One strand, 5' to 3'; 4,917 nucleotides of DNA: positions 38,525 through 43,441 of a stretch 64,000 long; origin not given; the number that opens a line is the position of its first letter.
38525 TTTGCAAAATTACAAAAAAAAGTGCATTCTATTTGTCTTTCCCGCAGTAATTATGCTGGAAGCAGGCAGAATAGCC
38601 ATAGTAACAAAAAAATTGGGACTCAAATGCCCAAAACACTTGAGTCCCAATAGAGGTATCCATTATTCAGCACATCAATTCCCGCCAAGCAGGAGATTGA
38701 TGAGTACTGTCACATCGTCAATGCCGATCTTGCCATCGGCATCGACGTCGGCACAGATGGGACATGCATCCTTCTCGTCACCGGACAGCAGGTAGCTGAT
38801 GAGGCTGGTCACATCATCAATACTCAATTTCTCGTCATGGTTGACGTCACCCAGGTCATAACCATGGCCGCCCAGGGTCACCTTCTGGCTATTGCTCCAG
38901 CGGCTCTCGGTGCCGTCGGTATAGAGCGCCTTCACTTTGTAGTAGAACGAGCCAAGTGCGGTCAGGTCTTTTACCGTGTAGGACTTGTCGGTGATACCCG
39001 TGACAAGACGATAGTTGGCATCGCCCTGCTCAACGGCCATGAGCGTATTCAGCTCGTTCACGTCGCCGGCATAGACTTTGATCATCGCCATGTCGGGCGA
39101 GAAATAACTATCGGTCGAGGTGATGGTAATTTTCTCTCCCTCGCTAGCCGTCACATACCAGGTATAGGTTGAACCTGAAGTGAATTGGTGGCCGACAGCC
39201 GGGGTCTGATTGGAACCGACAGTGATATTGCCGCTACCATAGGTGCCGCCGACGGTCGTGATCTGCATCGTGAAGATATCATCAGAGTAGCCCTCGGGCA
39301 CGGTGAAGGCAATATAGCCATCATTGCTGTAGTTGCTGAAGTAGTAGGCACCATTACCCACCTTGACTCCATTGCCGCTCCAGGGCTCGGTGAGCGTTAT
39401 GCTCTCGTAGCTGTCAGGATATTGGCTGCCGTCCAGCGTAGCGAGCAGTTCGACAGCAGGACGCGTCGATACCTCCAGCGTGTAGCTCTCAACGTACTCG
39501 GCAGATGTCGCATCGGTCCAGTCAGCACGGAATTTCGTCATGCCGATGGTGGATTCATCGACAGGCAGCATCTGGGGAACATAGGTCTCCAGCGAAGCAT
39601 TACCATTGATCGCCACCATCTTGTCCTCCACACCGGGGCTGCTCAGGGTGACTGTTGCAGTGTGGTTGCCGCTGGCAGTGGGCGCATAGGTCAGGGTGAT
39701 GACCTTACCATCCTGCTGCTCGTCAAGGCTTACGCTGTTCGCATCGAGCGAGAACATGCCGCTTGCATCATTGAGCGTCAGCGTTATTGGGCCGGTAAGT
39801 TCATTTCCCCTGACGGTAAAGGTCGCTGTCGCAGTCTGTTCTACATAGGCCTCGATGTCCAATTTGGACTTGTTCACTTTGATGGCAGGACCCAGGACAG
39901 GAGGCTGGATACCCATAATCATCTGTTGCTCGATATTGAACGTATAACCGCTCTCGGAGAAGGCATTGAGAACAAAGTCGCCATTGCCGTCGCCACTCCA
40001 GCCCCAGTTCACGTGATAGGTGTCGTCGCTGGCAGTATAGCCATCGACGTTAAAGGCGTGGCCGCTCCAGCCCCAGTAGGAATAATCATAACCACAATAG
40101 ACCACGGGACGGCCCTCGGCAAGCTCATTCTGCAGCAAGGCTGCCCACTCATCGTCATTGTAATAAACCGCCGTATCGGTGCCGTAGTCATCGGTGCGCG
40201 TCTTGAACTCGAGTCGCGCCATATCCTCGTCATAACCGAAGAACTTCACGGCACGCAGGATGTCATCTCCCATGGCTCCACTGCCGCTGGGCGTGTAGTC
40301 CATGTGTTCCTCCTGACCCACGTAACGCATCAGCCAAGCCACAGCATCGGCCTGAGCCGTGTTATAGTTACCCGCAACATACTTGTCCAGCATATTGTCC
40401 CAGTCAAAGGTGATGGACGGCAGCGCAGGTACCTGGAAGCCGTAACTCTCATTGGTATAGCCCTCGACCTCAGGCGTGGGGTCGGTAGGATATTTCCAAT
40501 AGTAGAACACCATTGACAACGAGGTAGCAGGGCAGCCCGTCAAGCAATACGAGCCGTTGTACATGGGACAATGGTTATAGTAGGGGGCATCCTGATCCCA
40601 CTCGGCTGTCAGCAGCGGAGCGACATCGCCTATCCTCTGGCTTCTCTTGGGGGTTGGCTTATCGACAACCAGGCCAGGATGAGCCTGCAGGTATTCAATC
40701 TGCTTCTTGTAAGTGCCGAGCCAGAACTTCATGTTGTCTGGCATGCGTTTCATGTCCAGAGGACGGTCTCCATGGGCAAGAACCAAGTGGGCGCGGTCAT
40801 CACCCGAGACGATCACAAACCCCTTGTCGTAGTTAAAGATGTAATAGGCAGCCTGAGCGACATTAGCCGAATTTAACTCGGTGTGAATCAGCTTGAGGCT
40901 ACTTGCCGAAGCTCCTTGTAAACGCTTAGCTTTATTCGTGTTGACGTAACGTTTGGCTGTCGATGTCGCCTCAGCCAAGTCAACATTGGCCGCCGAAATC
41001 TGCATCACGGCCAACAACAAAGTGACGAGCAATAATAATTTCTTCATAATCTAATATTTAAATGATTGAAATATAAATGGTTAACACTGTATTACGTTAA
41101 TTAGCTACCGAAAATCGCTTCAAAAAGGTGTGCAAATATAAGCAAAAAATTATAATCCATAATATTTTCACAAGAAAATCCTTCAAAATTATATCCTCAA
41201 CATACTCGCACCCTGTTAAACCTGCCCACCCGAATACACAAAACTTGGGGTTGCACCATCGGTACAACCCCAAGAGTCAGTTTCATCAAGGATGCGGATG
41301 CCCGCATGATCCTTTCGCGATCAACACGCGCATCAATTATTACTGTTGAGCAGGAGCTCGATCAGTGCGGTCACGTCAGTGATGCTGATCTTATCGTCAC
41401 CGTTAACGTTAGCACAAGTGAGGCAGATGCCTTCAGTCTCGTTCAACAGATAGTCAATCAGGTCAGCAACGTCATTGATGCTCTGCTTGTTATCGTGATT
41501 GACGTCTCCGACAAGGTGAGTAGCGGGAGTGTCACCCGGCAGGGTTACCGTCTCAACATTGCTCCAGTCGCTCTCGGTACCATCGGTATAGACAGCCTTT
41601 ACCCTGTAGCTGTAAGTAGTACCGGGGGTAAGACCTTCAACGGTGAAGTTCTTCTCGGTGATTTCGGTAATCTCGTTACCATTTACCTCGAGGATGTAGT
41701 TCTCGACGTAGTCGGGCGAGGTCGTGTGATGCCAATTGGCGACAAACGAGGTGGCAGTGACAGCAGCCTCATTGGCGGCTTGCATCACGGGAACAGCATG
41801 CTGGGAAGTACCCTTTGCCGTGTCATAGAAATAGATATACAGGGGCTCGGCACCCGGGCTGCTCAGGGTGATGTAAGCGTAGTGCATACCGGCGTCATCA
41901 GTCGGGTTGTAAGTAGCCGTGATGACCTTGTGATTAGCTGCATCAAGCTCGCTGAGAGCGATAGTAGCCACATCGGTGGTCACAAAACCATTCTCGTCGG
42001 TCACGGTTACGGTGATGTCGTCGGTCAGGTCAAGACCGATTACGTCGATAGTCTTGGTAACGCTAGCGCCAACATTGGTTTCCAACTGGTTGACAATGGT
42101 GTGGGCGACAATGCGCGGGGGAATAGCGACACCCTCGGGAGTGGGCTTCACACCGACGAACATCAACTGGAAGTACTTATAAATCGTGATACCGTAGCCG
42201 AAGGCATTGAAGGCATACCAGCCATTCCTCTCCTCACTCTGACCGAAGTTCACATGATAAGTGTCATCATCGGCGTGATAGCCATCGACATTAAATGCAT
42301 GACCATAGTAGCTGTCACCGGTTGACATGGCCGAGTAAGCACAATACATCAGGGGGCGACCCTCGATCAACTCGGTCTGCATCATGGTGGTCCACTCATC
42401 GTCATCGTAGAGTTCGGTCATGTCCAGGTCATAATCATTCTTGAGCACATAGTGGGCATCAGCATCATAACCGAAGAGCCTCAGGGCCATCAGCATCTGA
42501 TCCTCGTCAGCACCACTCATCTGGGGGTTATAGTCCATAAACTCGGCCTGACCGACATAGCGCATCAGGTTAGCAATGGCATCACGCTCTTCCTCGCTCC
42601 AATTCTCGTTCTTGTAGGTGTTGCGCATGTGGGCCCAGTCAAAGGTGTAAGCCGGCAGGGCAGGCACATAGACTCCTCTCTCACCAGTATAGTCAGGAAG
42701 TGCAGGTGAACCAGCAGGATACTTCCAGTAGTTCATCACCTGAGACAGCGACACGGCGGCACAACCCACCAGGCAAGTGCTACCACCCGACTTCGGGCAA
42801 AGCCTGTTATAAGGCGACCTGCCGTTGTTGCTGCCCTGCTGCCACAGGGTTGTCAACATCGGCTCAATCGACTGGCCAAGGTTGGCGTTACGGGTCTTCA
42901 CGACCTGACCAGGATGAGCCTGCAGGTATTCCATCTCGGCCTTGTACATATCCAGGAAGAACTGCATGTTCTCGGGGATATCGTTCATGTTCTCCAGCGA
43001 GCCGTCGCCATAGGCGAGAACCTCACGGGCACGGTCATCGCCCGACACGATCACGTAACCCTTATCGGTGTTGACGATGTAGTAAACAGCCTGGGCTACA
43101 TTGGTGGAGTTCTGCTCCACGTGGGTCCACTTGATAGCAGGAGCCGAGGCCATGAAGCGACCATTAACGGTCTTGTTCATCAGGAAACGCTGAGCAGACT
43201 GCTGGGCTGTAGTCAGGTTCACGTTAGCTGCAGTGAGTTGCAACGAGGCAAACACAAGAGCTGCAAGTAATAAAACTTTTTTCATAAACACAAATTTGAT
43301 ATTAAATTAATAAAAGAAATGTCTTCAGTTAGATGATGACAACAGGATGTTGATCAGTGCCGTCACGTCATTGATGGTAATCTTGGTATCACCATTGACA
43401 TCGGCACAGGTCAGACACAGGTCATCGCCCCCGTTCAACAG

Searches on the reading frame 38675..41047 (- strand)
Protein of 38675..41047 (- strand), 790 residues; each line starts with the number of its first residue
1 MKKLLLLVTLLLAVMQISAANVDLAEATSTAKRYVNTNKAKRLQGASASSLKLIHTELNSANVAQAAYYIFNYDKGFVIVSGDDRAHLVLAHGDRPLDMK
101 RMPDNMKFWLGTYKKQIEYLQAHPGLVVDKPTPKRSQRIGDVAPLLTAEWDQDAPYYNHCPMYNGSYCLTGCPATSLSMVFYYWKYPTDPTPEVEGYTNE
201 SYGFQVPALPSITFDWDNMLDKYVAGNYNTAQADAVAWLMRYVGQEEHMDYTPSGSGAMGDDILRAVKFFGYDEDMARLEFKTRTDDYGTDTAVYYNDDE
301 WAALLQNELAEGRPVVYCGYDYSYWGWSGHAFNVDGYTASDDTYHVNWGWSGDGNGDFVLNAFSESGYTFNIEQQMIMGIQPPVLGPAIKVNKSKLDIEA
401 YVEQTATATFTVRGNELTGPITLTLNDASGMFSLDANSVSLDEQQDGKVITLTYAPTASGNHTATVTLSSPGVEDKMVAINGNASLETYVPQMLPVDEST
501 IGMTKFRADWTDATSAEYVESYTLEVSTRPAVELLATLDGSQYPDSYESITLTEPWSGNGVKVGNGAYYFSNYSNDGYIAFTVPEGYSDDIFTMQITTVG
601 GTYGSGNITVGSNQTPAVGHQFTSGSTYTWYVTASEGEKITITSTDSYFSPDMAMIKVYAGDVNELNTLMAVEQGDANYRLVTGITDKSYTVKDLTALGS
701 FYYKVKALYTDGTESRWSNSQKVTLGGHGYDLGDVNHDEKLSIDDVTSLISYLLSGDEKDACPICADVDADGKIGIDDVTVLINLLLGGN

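Call 4: search_protein_families(library=pfam, proteins=[window:38675-41047:-], max_evalue=0.01)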
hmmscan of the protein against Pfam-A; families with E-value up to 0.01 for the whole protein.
window:38675-41047:- (790 aa): 4 families
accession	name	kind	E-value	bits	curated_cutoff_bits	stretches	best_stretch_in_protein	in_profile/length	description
PF01640.23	Peptidase_C10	-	5.3e-47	161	26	1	150-356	1-192/194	Peptidase C10 family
PF13734.11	Inhibitor_I69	-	9.7e-20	71.3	25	1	19-117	1-98/98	Spi protease inhibitor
PF00404.24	Dockerin_1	-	4.9e-07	30.3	22.9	1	732-787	1-57/57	Dockerin type I domain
PF13529.12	Peptidase_C39_2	-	0.00033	21.7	24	0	155-341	4-134/143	Peptidase_C39 like family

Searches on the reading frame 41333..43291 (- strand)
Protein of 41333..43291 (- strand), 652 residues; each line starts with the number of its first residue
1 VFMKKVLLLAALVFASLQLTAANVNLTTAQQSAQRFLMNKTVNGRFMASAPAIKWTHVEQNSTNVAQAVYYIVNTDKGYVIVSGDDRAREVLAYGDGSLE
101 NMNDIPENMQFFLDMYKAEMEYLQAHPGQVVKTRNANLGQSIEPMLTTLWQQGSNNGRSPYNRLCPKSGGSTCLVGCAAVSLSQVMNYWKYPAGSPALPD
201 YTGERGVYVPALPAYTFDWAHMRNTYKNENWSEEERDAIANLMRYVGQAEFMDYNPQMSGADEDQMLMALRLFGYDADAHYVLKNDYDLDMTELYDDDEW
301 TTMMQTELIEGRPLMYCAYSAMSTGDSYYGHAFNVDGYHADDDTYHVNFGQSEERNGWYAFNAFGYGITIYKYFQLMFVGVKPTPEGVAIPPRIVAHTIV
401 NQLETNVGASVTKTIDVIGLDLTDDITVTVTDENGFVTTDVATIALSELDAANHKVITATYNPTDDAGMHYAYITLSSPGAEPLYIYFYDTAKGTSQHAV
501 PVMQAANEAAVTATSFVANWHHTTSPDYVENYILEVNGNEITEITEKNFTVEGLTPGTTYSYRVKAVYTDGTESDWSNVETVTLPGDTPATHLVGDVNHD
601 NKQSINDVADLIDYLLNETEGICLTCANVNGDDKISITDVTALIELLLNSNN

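Call 4: search_protein_families(library=pfam, proteins=[window:41333-43291:-], max_evalue=0.01)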
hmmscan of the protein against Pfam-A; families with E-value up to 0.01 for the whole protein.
window:41333-43291:- (652 aa): 7 families
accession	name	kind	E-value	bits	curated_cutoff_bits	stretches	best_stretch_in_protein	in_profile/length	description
PF01640.23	Peptidase_C10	-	8.5e-44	150.5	26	1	158-359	4-194/194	Peptidase C10 family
PF13734.11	Inhibitor_I69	-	9.5e-20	71.3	25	1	21-119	1-97/98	Spi protease inhibitor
PF00041.27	fn3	-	1.1e-09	38.7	25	1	510-581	10-82/84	Fibronectin type III domain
PF00404.24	Dockerin_1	-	3.2e-05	24.5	22.9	1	595-648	2-57/57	Dockerin type I domain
PF25059.1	FN3_DSCAM-DSCAML_C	-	0.00014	22.6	39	1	543-589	41-87/89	DSCAM/DSCAML C-terminal Fn3-like domain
PF16656.11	Pur_ac_phosph_N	-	0.00032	21.6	30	1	500-581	27-90/93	Purple acid Phosphatase, N-terminal domain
PF25788.1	Ig_Rha78A_N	-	0.0023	18.6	27.4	0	552-582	69-99/105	Rha78A-like, N-terminal immunoglobulin domain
